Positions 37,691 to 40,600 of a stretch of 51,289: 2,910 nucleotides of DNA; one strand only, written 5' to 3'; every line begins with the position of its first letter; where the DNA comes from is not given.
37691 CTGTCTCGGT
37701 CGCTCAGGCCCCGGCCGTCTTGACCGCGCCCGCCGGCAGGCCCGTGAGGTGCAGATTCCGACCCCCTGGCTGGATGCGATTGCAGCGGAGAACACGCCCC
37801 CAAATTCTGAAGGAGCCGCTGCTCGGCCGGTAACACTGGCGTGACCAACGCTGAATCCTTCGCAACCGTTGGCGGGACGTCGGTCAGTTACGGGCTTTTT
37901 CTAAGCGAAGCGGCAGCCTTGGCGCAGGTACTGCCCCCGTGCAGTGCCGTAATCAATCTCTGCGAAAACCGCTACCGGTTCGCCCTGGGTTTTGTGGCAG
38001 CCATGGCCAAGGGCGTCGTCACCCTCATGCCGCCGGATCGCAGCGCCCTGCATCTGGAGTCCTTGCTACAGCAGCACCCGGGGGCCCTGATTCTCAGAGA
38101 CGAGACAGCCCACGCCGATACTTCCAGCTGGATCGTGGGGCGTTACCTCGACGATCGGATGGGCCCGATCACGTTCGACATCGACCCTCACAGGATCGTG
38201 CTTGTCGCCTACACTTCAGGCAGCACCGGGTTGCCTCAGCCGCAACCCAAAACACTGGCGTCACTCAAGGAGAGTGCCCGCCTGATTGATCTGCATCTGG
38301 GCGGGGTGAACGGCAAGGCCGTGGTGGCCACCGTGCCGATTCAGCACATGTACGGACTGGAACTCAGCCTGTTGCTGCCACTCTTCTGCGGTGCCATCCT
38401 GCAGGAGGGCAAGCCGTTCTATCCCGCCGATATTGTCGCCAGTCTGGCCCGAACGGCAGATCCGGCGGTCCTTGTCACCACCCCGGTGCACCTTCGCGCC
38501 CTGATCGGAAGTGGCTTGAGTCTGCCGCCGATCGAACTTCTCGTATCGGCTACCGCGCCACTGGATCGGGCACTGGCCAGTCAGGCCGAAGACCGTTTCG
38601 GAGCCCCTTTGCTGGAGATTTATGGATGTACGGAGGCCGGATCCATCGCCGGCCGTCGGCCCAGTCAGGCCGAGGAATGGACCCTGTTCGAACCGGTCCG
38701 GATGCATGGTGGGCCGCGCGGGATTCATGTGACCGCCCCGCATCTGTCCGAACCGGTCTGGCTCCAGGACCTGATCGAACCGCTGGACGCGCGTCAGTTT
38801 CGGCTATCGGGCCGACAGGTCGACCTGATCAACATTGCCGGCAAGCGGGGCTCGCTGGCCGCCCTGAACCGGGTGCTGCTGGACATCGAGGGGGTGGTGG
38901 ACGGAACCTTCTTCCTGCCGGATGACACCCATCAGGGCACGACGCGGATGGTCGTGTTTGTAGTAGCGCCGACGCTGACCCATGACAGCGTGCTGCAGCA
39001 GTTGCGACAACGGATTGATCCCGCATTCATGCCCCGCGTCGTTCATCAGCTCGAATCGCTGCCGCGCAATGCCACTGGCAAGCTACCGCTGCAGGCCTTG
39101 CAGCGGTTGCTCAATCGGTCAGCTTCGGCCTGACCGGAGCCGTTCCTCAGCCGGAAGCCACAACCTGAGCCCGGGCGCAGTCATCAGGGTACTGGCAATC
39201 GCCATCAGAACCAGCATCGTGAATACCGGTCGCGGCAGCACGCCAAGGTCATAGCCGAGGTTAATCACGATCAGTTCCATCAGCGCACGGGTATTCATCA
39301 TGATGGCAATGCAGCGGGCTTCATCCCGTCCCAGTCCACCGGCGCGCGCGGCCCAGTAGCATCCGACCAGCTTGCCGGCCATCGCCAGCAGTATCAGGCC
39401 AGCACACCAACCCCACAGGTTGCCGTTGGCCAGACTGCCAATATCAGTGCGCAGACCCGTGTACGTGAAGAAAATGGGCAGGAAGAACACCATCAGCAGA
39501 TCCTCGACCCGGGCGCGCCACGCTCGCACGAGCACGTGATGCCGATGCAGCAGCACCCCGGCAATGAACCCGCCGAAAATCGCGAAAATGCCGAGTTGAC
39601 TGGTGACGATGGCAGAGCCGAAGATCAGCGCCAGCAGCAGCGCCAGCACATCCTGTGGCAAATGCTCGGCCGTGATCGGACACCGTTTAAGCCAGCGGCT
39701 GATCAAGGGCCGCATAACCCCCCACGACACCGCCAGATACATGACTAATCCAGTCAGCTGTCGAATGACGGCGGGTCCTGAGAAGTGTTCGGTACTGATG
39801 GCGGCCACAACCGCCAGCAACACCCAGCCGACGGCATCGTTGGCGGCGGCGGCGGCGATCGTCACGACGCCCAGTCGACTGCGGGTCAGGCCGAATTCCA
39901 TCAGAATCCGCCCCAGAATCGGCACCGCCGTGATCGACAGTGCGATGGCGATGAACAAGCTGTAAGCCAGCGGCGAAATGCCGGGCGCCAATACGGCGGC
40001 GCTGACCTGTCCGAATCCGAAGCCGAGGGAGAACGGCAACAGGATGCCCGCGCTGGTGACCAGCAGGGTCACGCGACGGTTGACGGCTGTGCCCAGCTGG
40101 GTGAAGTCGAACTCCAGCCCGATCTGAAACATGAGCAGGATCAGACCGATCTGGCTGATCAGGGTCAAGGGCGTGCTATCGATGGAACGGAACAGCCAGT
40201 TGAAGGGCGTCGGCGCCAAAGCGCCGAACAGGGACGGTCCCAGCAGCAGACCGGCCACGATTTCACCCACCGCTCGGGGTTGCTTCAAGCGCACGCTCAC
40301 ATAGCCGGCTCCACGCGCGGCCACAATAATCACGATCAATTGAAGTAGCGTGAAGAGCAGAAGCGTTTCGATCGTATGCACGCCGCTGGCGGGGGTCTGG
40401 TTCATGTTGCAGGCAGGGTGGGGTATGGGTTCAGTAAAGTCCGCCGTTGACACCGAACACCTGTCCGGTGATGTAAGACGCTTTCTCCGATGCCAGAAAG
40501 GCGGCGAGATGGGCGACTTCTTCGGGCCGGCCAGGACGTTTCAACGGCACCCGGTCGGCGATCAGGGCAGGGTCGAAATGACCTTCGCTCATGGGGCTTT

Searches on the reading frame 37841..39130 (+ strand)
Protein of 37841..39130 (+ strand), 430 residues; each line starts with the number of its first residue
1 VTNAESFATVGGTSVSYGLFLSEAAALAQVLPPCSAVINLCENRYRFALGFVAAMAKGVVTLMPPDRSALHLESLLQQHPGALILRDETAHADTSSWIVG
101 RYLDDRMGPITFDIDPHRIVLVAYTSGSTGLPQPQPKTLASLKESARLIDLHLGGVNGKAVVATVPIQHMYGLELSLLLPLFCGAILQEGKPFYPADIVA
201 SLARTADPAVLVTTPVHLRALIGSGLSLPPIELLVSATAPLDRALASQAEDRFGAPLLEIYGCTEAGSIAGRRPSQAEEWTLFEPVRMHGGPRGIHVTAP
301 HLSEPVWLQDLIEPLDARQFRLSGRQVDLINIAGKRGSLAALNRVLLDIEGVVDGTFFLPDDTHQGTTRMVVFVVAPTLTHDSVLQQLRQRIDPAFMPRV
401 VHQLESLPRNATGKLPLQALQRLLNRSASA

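Call 9: search_protein_families(library=pfam, proteins=[window:37841-39130:+], max_evalue=0.001)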
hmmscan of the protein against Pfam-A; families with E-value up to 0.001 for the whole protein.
window:37841-39130:+ (430 aa): 2 families
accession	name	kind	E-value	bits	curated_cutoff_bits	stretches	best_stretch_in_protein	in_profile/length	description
PF00501.34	AMP-binding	-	3.3e-21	76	29.9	1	12-271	19-329/384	AMP-binding enzyme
PF13193.12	AMP-binding_C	-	0.00036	21.8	24.5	1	364-414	24-76/76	AMP-binding enzyme C-terminal domain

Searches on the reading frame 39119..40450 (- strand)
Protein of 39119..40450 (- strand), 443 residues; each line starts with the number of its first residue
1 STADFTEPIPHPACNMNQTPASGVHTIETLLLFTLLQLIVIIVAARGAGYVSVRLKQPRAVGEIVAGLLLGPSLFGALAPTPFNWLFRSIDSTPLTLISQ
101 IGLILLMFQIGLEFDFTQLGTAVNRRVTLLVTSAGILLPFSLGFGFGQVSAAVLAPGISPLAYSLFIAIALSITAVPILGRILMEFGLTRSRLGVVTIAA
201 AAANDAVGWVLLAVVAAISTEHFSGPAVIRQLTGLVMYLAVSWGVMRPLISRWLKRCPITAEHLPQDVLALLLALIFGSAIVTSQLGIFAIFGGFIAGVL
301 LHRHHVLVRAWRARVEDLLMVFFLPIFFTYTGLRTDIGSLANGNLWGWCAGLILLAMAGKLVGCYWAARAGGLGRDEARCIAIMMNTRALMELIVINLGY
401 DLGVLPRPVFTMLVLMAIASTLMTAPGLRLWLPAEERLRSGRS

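Call 56: search_protein_families(library=pfam, proteins=[window:39119-40450:-])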
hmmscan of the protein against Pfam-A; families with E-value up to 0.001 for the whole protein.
window:39119-40450:- (443 aa): 1 family
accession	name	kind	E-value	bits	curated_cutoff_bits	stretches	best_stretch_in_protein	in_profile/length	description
PF00999.27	Na_H_Exchanger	-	2.7e-50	171.8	26.2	1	45-424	4-365/375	Sodium/hydrogen exchanger, transmembrane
